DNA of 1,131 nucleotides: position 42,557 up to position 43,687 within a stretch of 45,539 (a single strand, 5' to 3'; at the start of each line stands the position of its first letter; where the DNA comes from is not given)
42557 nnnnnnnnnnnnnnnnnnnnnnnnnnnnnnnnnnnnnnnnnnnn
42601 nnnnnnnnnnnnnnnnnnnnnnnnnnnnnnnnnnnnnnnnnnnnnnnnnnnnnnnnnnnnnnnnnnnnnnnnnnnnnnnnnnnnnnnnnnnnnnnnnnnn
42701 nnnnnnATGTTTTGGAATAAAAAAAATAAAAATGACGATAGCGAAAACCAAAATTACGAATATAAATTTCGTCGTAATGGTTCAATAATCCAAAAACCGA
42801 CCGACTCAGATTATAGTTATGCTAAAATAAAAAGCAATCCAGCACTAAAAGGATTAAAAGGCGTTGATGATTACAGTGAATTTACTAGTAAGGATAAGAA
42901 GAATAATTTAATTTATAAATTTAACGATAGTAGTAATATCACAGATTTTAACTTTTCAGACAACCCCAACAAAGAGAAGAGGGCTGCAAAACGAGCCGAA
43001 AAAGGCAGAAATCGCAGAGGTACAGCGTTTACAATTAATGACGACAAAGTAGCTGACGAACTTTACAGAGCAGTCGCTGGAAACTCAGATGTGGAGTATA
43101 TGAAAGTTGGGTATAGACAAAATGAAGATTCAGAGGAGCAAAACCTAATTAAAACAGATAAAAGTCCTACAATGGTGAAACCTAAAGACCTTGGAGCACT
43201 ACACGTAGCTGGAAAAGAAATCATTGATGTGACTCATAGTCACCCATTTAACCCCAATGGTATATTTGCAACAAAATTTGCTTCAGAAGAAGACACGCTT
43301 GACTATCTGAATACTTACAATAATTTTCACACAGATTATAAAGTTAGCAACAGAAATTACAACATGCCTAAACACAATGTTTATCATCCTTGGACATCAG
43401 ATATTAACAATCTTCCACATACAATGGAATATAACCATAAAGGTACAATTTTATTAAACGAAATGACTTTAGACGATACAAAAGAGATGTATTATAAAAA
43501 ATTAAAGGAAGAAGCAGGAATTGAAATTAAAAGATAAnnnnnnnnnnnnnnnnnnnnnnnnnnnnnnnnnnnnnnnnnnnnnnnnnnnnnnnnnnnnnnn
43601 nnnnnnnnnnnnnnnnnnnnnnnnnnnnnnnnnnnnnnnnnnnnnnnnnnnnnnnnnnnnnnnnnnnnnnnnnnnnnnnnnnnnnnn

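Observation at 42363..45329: Accessory five-gene module: orphan small ORF, standalone JAB/MPN-like protein and three tandem paralogous secreted beta-sandwich proteins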

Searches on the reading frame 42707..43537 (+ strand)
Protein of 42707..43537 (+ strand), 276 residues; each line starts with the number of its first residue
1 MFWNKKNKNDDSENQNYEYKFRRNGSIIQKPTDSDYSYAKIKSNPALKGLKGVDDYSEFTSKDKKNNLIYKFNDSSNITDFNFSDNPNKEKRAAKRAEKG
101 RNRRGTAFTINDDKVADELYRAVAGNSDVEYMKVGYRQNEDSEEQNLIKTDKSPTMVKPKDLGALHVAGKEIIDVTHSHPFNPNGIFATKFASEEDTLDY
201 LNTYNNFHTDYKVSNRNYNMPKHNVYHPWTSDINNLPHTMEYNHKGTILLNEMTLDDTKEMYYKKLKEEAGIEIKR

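Call 3: search_protein_families(library=pfam, proteins=[window:42707-43537:+], max_evalue=1)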
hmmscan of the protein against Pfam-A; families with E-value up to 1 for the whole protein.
window:42707-43537:+ (276 aa): 1 family
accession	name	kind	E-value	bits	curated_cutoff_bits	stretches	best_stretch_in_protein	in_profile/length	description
PF15659.11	Toxin-JAB1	-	3e-06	28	21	1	108-182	1-75/87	JAB-like toxin 1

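Call 4: search_protein_families(library=ncbifam, proteins=[window:42707-43537:+], max_evalue=1)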
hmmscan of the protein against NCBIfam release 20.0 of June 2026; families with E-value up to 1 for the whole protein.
window:42707-43537:+ (276 aa): 0 families

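Call 6: find_homologous_proteins(query=window:42707-43537:+)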
Query window:42707-43537:+ (276 aa): 5 proteins with E <= 0.001 among 347 candidates.
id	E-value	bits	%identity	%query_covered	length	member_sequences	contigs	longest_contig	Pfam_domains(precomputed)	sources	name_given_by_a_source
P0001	8.0e-181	617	100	100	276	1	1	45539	PF15659.13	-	-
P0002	2.5e-78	281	53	94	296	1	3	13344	PF15659.13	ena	-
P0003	4.1e-52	195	70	49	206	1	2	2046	-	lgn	-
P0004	1.3e-43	168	41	84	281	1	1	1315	PF15659.13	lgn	-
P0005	5.0e-27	113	37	84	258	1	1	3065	-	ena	-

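Call 8: find_encoding_contigs(protein=P0002, flank=10000)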
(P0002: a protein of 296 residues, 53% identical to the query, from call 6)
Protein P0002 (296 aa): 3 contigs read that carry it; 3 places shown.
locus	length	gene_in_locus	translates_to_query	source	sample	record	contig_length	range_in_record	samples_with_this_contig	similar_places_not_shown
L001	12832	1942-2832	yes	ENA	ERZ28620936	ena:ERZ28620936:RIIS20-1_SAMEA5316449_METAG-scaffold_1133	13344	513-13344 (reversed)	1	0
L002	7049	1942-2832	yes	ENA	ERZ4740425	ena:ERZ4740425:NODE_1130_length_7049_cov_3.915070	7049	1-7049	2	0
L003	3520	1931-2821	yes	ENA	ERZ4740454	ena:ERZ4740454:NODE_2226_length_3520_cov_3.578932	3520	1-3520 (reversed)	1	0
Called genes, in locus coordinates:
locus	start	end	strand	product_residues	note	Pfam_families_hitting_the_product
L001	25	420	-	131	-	PF11888:DUF3408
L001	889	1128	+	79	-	PF12728:HTH_17 (faint)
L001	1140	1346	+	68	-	-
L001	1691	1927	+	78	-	-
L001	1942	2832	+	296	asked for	PF15659:Toxin-JAB1 (weak)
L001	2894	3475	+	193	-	-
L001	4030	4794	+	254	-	PF14281:PDDEXK_4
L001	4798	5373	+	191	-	-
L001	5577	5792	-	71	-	-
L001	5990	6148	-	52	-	-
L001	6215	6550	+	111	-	-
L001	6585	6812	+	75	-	-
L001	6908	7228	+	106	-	PF01610:DDE_Tnp_ISL3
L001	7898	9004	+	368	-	PF07894:SACK1 (faint), PF13091:PLDc_2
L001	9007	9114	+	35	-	-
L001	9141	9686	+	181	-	PF13102:Phage_int_SAM_5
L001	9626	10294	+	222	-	PF00589:Phage_integrase (weak)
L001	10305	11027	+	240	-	-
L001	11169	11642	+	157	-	-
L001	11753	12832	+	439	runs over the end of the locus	PF13173:AAA_14, PF13635:DUF4143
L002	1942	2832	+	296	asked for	PF15659:Toxin-JAB1 (weak)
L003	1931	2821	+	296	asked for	PF15659:Toxin-JAB1 (weak)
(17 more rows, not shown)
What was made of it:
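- The L001 copy lies just after DUF3408 and HTH_17 genes of a conjugative or mobilisable-transposon-like element (call 8).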

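Call 9: find_encoding_contigs(protein=P0005, flank=10000)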
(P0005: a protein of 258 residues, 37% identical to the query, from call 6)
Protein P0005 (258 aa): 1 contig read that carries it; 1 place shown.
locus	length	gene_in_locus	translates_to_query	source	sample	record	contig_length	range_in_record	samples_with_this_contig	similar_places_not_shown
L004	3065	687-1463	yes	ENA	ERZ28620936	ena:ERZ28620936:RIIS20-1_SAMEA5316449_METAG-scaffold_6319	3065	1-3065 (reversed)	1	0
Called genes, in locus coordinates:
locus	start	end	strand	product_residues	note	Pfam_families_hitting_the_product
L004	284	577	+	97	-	-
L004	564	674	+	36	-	-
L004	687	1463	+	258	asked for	-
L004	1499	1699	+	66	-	-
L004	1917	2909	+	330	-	-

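Call 20: find_related_loci(query=A2, collection=genome_contigs, flank=10000)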
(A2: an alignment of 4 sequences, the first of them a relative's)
Query A2 (276 aa) in genome_contigs; peptide patterns used: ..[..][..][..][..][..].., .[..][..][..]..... (x = any residue, [..] = any of these).
64 stretches matched a pattern, but none encodes a relative of the query by tblastn (E <= 1e-3).

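Call 21: find_related_loci(query=A2, collection=metagenome_contigs, flank=10000)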
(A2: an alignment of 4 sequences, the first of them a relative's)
Query A2 (276 aa) in metagenome_contigs; peptide patterns used: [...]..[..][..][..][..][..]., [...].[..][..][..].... (x = any residue, [..] = any of these).
253 stretches matched a pattern, but none encodes a relative of the query by tblastn (E <= 1e-3).

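Call 22: find_related_loci(query=A2, collection=viral_contigs, flank=10000)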
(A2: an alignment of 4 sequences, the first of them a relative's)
Query A2 (276 aa) in viral_contigs; peptide patterns used: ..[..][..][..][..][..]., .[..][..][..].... (x = any residue, [..] = any of these).
175 stretches matched a pattern, but none encodes a relative of the query by tblastn (E <= 1e-3).

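Call 23: find_encoding_contigs(protein=P0003, flank=10000)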
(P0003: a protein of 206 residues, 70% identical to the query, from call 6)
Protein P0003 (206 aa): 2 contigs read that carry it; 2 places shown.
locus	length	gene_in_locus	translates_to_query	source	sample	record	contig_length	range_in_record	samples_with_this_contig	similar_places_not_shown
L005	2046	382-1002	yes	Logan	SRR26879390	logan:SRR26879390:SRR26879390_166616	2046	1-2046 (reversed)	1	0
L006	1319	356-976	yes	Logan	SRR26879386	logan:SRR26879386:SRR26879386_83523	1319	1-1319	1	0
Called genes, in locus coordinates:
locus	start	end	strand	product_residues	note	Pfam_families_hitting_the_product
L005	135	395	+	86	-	-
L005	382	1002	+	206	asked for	-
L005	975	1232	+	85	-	-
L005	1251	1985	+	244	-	-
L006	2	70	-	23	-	?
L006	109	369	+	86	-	-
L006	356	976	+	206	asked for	-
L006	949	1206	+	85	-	-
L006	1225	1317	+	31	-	?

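Call 24: find_encoding_contigs(protein=P0004, flank=10000)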
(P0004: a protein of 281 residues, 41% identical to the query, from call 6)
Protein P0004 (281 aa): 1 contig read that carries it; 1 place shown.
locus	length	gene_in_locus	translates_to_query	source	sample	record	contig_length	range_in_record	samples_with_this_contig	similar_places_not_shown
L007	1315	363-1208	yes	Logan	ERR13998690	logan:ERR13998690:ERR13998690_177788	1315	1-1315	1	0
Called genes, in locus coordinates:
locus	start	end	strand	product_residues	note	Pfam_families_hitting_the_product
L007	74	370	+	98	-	-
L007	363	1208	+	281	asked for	PF15659:Toxin-JAB1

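Call 27: predict_structure(alignment_id=A2)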
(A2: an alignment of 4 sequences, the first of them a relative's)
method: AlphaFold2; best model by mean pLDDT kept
length: 276 residues; sequences in the alignment: 4
mean_pLDDT: 44.1   pTM: 0.48
mean pLDDT of the five models: 44.1, 43.4, 40.8, 39.9, 39.9
residues with pLDDT >= 90: 0; 70-90: 19; 50-70: 73; < 50: 184
segments of 3 or more residues with pLDDT < 50: 1-106, 125-129, 151-155, 181-191, 210-217, 228-276
pLDDT, mean of each block of 10 residues (from residue 1): 27 28 30 31 37 36 31 27 29 39 43 54 50 73 69 51 67 68 40 56 58 46 54 39 44 35 40 30
secondary structure, 60 per line:
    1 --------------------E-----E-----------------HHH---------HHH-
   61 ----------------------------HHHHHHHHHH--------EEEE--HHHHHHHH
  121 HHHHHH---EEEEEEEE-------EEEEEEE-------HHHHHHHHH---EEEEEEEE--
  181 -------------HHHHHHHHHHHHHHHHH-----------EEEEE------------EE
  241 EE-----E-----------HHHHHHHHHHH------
elements in order: H89-98 E107-110 H113-126 E130-137 E145-151 H159-167 E171-178 H194-210 E222-226 E239-242 H260-270
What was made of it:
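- On JAB/MPN (JAMM) metalloenzyme fold: The order of secondary-structure elements in its core fits the fold (call 27).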

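Call 31: search_protein_representatives(alignment_id=A2)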
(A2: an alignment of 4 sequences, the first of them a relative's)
Query: 4 sequences, 280 profile positions. Proteins with E-value up to 0.001 (for the whole library): 24; up to 1e-10: 10; up to 1e-30: 7. The best 24 are listed.
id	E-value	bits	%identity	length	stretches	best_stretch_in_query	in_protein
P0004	2.6e-128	443.9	-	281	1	1-280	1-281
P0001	9.7e-124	428.9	-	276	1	14-277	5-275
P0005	1.3e-99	349.7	-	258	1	31-280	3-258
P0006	2.0e-70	254.0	-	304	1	8-270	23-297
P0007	6.8e-59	216.2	-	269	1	18-273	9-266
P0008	9.0e-57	209.2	-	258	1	15-274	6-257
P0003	1.1e-47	179.4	-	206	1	15-161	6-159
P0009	6.6e-24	101.4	-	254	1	27-251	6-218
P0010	4.6e-16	75.7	-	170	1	27-192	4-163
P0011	2.0e-13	67.0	-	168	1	126-259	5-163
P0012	1.5e-09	54.3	-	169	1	130-259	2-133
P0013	2.5e-08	50.3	-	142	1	106-165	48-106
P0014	1.1e-07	48.2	-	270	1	72-189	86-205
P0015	4.5e-07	46.2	-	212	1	107-190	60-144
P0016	1.6e-06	44.4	-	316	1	60-209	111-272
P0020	2.4e-05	40.5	-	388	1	19-209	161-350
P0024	5.3e-04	36.1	-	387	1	102-226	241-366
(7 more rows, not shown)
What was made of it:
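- The family is extremely rare (call 31).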

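Call 35: search_protein_families(library=pfam, proteins=[L005:135-392:+, L004:284-574:+, L007:74-367:+, L001:1691-1924:+, L004:1917-2906:+, L004:1496-1696:+, L001:2894-3472:+, L005:1251-1982:+, P0020, P0024], max_evalue=1)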
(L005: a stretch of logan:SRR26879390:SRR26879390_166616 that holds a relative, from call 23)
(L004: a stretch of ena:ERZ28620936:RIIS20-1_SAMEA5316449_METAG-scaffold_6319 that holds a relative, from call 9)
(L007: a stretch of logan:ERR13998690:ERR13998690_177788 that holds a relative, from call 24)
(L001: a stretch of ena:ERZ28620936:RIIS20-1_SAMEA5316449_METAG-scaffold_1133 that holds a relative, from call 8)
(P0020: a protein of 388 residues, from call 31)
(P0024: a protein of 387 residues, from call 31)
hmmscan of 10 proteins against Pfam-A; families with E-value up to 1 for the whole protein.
L005:135-392:+ (86 aa): 2 families
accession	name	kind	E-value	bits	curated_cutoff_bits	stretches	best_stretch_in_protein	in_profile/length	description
PF09765.14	FANCL_d1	-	0.041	14.4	23.8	1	21-80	4-63/89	FANCL UBC-like domain 1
PF04184.18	ST7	-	0.054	12.4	24.3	1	7-59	425-477/533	ST7 protein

L004:284-574:+ (97 aa): 2 families
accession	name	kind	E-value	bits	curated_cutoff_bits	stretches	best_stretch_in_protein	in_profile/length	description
PF15819.10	Fibin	-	0.024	14.8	27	1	16-88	86-155/190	Fin bud initiation factor homologue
PF04184.18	ST7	-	0.076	11.9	24.3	1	7-57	425-475/533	ST7 protein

L007:74-367:+ (98 aa): 1 family
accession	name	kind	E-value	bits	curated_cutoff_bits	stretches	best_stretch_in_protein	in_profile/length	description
PF19891.5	DUF6364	-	0.022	15.7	27.3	1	49-97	26-70/70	Family of unknown function (DUF6364)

L001:1691-1924:+ (78 aa): 0 families

L004:1917-2906:+ (330 aa): 1 family
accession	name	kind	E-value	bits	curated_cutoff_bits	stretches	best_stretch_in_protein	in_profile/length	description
PF18043.6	T4_Rnl2_C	-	0.085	13.6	27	1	55-103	6-54/82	T4 RNA ligase 2 C-terminal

L004:1496-1696:+ (67 aa): 1 family
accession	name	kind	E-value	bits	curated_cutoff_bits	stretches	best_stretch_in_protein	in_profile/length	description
PF14819.11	QueF_N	-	0.041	14.7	25.6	1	14-52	28-65/111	Nitrile reductase, 7-cyano-7-deazaguanine-reductase N-term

L001:2894-3472:+ (193 aa): 2 families
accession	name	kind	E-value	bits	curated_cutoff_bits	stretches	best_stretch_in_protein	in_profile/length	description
PF20951.2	Flu_PB2_6th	-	0.029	14.4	25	1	3-57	83-141/150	Influenza RNA polymerase PB2 6th domain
PF13715.12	CarbopepD_reg_2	-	0.1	13.1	32.2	1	107-141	28-63/88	CarboxypepD_reg-like domain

L005:1251-1982:+ (244 aa): 2 families
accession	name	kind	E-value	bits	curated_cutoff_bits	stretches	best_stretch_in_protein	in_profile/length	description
PF13715.12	CarbopepD_reg_2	-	0.011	16.2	32.2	1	60-116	9-66/88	CarboxypepD_reg-like domain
PF13620.12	CarboxypepD_reg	-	0.016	15.9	32.3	1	77-105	30-59/82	Carboxypeptidase regulatory-like domain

P0020 (388 aa): 2 families
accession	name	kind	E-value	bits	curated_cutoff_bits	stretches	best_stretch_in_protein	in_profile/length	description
PF15659.11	Toxin-JAB1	-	1.7e-14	54.5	21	1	256-333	1-79/87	JAB-like toxin 1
PF11614.14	FixG_C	-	0.058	14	25.6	1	245-281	26-63/119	IG-like fold at C-terminal of FixG, putative oxidoreductase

P0024 (387 aa): 1 family
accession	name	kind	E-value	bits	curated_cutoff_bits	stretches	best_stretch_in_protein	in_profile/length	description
PF15659.11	Toxin-JAB1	-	9.2e-13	48.9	21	1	256-343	2-84/87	JAB-like toxin 1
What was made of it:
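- On Type II toxin-antitoxin module: No DNA-binding domain was detected (call 35).
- There is no Pfam SSB hit (call 35).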

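Call 37: find_homologous_proteins(query=A5, max_evalue=0.01)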
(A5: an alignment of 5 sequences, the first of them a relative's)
Query A5 (5 sequences) (86 aa, profile of the alignment): 6 proteins with E <= 0.01 among 66 candidates.
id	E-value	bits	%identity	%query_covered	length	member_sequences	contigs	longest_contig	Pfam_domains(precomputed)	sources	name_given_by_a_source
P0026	9.2e-41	156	100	100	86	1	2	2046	-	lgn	-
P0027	1.0e-37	146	51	88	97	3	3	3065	-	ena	-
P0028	1.2e-32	130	51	83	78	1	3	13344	-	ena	-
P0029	1.6e-31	126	46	86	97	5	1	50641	-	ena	-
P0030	1.8e-30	123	35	76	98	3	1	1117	-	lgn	-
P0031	2.0e-24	103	63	70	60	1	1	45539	-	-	-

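Call 38: find_encoding_contigs(protein=P0029, flank=10000)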
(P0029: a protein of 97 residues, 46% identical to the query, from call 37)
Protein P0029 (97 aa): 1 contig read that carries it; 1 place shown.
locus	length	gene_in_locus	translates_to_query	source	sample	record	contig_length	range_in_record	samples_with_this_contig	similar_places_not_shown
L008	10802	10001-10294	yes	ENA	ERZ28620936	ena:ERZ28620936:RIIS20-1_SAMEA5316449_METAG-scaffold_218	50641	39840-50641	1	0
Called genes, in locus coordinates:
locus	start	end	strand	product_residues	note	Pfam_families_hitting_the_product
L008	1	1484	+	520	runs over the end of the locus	PF19190:BACON_2, PF13004:BACON, PF13306:LRR_5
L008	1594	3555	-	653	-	PF00884:Sulfatase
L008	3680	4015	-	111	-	-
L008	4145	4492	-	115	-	-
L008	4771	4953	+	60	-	-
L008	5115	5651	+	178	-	-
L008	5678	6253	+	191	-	-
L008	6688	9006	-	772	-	PF21941:SMEK_N, PF00931:NB-ARC (weak)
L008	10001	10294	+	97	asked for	-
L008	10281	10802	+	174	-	?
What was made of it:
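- Relatives lie next to defence-like genes: PDDEXK_4, PLDc_2 and integrases in L001, and an SMEK_N/NB-ARC protein in L008 (calls 8, 38).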

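Call 52: search_solved_structures(query=A2, max_evalue=10)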
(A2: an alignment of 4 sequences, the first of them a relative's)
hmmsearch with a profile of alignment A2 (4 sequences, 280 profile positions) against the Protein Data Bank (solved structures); distinct sequences matched with E-value up to 10: 9.
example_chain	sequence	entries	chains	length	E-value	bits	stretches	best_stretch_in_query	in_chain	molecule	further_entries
3da7_A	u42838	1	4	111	0.23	14.3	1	34-83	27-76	Barnase circular permutant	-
8pp3_G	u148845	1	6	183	0.33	13.8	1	76-183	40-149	Ferritin heavy chain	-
5jkk_A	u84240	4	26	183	0.33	13.7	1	75-183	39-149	Ferritin heavy chain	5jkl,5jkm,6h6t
9dsy_A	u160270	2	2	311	0.46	13.3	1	56-134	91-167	C4-dicarboxylate-binding periplasmic protein DctP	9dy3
9ugl_A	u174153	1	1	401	0.87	12.4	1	90-127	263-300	5-hydroxytryptamine receptor 2C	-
8dpi_A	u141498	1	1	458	1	12.2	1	90-127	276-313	5-hydroxytryptamine receptor 2C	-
8dpf_A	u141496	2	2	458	1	12.2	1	90-127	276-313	5-hydroxytryptamine receptor 2C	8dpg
8dph_A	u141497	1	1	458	1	12.2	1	90-127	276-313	5-hydroxytryptamine receptor 2C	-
3p3v_A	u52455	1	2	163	1.8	11.3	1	153-208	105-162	PTS system, N-acetylgalactosamine-specific IIB component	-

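Call 54: search_solved_structures(query=A5, max_evalue=10)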
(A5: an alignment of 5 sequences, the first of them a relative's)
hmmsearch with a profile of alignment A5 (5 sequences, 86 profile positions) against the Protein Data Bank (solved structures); distinct sequences matched with E-value up to 10: 2.
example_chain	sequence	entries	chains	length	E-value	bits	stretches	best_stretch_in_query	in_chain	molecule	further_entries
3pgz_A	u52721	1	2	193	0.0015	22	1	32-61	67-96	Single-stranded DNA-binding protein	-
3lgj_A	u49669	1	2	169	0.013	19.1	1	17-61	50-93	Single-stranded DNA-binding protein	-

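Call 55: search_solved_structures(query=A5, max_evalue=10, show_alignments=2)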
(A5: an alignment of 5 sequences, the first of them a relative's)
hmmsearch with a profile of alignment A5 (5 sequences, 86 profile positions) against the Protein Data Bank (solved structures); distinct sequences matched with E-value up to 10: 2.
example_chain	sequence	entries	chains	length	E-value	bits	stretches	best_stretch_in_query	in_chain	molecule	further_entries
3pgz_A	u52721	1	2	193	0.0015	22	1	32-61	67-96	Single-stranded DNA-binding protein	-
3lgj_A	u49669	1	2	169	0.013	19.1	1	17-61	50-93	Single-stranded DNA-binding protein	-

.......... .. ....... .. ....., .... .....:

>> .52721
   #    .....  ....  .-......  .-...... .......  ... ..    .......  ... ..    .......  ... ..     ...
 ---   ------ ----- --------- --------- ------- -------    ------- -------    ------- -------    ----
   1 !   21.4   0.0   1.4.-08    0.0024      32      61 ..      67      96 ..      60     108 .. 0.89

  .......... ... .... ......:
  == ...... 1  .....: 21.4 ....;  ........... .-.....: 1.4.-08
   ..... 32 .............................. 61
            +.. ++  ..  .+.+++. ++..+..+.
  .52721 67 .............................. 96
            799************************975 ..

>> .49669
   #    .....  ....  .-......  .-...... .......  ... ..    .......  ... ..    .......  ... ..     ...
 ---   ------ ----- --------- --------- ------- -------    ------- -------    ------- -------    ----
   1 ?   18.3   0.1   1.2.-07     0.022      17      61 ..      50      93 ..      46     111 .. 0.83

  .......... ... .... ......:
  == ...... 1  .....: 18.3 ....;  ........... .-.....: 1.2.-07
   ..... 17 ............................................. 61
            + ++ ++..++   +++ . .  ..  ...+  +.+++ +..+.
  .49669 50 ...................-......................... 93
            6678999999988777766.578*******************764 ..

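Call 63: fold_search(model_id=the predicted structure, library=pdb)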
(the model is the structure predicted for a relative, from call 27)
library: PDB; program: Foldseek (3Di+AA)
matches with E <= 10: 395; with E <= 0.001: 0
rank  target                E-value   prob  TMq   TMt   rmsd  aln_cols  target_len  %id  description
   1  7l97_A                8.9e-03  0.84  0.24  0.34   6.6       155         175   10  Crystal structure of STAMBPL1 in complex with an engineered binder (released 2021-08-25)
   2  5ld9_A                2.0e-02  0.92  0.26  0.47   5.4       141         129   13  Structure of deubiquitinating enzyme homolog, Pyrococcus furiosus JAMM1. (released 2017-05-17)
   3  9qo0_F                2.5e-02  0.47  0.20  0.20  16.0       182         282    9  Pre-activated 9-subunit COP9 signalosome and neddylated SCF (Skp1-Skp2-Cks1) complex structure (released 2026-02-18)
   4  7lm3_B                2.8e-02  0.84  0.25  0.34   6.0       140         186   10  Crystal Structure of Thr316Ala mutant of JAMM domain of S. pombe (released 2021-06-30)
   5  4msd_A                3.6e-02  0.77  0.24  0.33   6.0       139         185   11  Crystal structure of Schizosaccharomyces pombe AMSH-like protein SST2 T319I mutant (released 2014-06-18)
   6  3rzu_C                3.8e-02  0.54  0.21  0.29   6.9       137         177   12  The Crystal Structure of the Catalytic Domain of AMSH (released 2011-10-19)
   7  9le4_B                3.8e-02  0.54  0.21  0.29   7.0       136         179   10  Crystal structure of the MIT-CD complex of STAMBP (released 2025-06-11)
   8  2qlc_E                5.8e-02  0.84  0.24  0.45   5.7       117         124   13  The crystal structure of DNA repair protein RadC from Chlorobium tepidum TLS (released 2007-09-04)
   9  3rzu_A                5.8e-02  0.44  0.21  0.29   7.2       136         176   11  The Crystal Structure of the Catalytic Domain of AMSH (released 2011-10-19)
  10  2znv_A                6.6e-02  0.38  0.18  0.26   6.7       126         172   11  Crystal structure of human AMSH-LP DUB domain in complex with Lys63-linked ubiquitin dimer (released 2008-09-02)
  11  8eoi_H                8.9e-02  0.72  0.28  0.36   5.8       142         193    5  Structure of a human EMC:human Cav1.2 channel complex in GDN detergent (released 2023-05-24)
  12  4jxe_B                9.5e-02  0.63  0.25  0.34   6.1       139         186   10  Crystal structure of Schizosaccharomyces pombe sst2 catalytic domain (released 2014-04-30)
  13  2qlc_C                1.1e-01  0.63  0.26  0.46   6.1       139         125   13  The crystal structure of DNA repair protein RadC from Chlorobium tepidum TLS (released 2007-09-04)
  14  6ah0_A                1.6e-01  0.30  0.20  0.03   8.9       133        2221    7  The Cryo-EM Structure of the Precusor of Human Pre-catalytic Spliceosome (pre-B complex) (released 2018-11-14)
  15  8tyx_B                1.6e-01  0.28  0.23  0.34  11.4       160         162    8  Structure of a bacterial Ubl-deubiquitinase complex (form 1) (released 2024-06-12)
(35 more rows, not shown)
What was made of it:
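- On JAB/MPN (JAMM) metalloenzyme fold: Foldseek top hits are STAMBPL1, PfJAMM1, AMSH, Sst2 and RadC, all with E>=9e-3 (call 63).
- Closest known: RadC-like JAB proteins of mobile elements. Same: RadC structures are among the Foldseek hits (call 63).
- Foldseek top hits are JAB/MPN proteins (call 63).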

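Call 64: search_protein_families(library=padloc, proteins=[P0026, window:42707-43537:+], max_evalue=0.1)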
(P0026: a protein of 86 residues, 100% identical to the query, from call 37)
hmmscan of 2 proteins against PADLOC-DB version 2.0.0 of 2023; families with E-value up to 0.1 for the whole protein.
P0026 (86 aa): 0 families

window:42707-43537:+ (276 aa): 0 families

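Call 65: search_protein_families(library=phrogs, proteins=[P0026, window:42707-43537:+], max_evalue=0.1)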
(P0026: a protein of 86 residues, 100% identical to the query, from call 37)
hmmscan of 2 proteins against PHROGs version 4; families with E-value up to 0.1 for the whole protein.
P0026 (86 aa): 0 families

window:42707-43537:+ (276 aa): 0 families
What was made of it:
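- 42460..42720 (+): Conserved small partner gene of 86 codons. An in-frame TAG at 42640-42642 interrupts it, leaving a 60-aa product. Its natural stop at 42718-42720 overlaps the JAB start. No Pfam, PADLOC or PHROG family matches it (calls 35, 64, 65).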
